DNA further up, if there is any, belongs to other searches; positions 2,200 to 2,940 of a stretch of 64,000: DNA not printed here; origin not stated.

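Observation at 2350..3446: Divergent gene pair: SET-domain methyltransferase and papain-like (C39-type) cysteine peptidase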

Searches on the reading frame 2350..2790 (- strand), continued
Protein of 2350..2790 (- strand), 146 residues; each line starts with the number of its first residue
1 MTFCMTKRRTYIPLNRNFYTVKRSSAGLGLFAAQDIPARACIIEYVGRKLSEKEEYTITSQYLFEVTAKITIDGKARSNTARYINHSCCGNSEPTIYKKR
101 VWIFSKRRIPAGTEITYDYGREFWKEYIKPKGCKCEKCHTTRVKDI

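Call 42: find_encoding_contigs(protein=P0174, flank=6000, max_places=3)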
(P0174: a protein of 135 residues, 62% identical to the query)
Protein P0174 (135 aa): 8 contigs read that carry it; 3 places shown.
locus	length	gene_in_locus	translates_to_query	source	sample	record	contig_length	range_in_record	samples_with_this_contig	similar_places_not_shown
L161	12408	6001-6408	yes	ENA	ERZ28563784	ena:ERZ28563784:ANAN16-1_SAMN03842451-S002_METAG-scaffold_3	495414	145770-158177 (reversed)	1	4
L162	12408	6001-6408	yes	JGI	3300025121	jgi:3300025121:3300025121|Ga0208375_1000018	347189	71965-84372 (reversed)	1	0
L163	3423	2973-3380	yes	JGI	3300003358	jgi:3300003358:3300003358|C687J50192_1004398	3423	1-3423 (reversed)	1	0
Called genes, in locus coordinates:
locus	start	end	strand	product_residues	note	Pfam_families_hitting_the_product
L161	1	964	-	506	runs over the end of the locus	PF01676:Metalloenzyme, PF06415:iPGM_N, PF01663:Phosphodiest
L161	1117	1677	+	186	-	-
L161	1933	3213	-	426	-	PF03952:Enolase_N, PF00113:Enolase_C, PF07476:MAAL_C (weak)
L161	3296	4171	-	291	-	PF02557:VanY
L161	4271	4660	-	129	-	-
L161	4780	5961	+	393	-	PF00704:Glyco_hydro_18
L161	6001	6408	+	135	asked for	PF21549:PRDM2_PR (weak), PF00856:SET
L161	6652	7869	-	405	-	PF00270:DEAD, PF04851:ResIII (weak), PF00271:Helicase_C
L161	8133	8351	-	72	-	-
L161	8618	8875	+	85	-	-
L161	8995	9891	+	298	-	PF19077:Big_13 (weak)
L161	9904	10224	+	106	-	PF06305:LapA_dom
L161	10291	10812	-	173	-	-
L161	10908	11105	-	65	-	-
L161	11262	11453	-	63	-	-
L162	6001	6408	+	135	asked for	PF21549:PRDM2_PR (weak), PF00856:SET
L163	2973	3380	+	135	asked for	PF21549:PRDM2_PR (weak), PF00856:SET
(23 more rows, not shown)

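Call 43: fold_search(model_id=the predicted structure, library=pdb)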
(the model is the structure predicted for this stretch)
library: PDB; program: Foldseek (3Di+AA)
matches with E <= 10: 505; with E <= 0.001: 354
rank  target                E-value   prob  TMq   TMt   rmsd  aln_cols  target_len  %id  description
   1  4z4p                  2.5e-08  1.00  0.60  0.55   3.9       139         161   31  Structure of the MLL4 SET Domain (released 2015-09-09)
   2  2w5z_A                3.0e-08  1.00  0.59  0.50   6.2       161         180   28  Ternary Complex of the Mixed Lineage Leukaemia (MLL1) SET Domain with the cofactor product S-Adenosylhomocysteine and  (released 2009-02-10)
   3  2w5y                  3.4e-08  1.00  0.58  0.51   6.2       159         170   29  Binary Complex of the Mixed Lineage Leukaemia (MLL1) SET Domain with the cofactor product S-Adenosylhomocysteine. (released 2009-02-10)
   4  5f6k_E                6.3e-08  1.00  0.58  0.57   3.9       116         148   34  Crystal structure of the MLL3-Ash2L-RbBP5 complex (released 2016-02-24)
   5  7w6l_E                7.5e-08  1.00  0.59  0.57   3.9       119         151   34  The crystal structure of MLL3-RBBP5-ASH2L in complex with H3K4me0 peptide (released 2022-09-07)
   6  5f6k_C                8.0e-08  1.00  0.59  0.58   4.1       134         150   32  Crystal structure of the MLL3-Ash2L-RbBP5 complex (released 2016-02-24)
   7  5f5e                  1.1e-07  1.00  0.59  0.58   4.6       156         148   26  The Crystal Structure of MLL1 SET domain with N3816I/Q3867L mutation (released 2016-02-24)
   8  6u9k_A                1.2e-07  1.00  0.63  0.61   4.1       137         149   30  MLL1 SET N3861I/Q3867L bound to inhibitor 18 (TC-5153) (released 2020-07-01)
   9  2rfi_B                1.4e-07  1.00  0.62  0.38   3.7       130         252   32  Crystal structure of catalytic domain of human euchromatic histone methyltransferase 1 in complex with SAH and dimethy (released 2007-10-23)
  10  6u9m_A                1.4e-07  1.00  0.61  0.61   4.4       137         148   29  MLL1 SET N3861I/Q3867L bound to inhibitor 16 (TC-5109) (released 2020-07-01)
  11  5v9i_C                1.4e-07  1.00  0.61  0.36   3.8       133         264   32  Crystal structure of catalytic domain of G9a with MS0105 (released 2018-03-21)
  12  5f59                  1.5e-07  1.00  0.58  0.57   4.1       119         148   34  The crystal structure of MLL3 SET domain (released 2016-02-24)
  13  7w6l_C                1.5e-07  1.00  0.63  0.58   4.1       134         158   31  The crystal structure of MLL3-RBBP5-ASH2L in complex with H3K4me0 peptide (released 2022-09-07)
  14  3hna_A                1.5e-07  1.00  0.63  0.35   4.0       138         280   33  Crystal structure of catalytic domain of human euchromatic histone methyltransferase 1 in complex with SAH and mono-Me (released 2009-06-09)
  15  7t7l_B                1.5e-07  1.00  0.60  0.36   4.1       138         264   34  Structure of human G9a SET-domain (EHMT2) in complex with covalent inhibitor (Compound 1) (released 2022-07-06)
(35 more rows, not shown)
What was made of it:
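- SET model nearest to MLL/G9a SET domains (call 43).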

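Call 48: search_protein_families(library=padloc, proteins=[window:2353-2790:-], max_evalue=0.1)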
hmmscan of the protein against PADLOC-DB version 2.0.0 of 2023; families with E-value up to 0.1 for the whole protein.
window:2353-2790:- (146 aa): 0 families

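Call 49: search_protein_families(library=phrogs, proteins=[window:2353-2790:-], max_evalue=0.1)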
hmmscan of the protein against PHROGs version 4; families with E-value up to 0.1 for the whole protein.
window:2353-2790:- (146 aa): 0 families
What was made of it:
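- There are no PADLOC hits and no meaningful PHROG hit (calls 48, 49).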
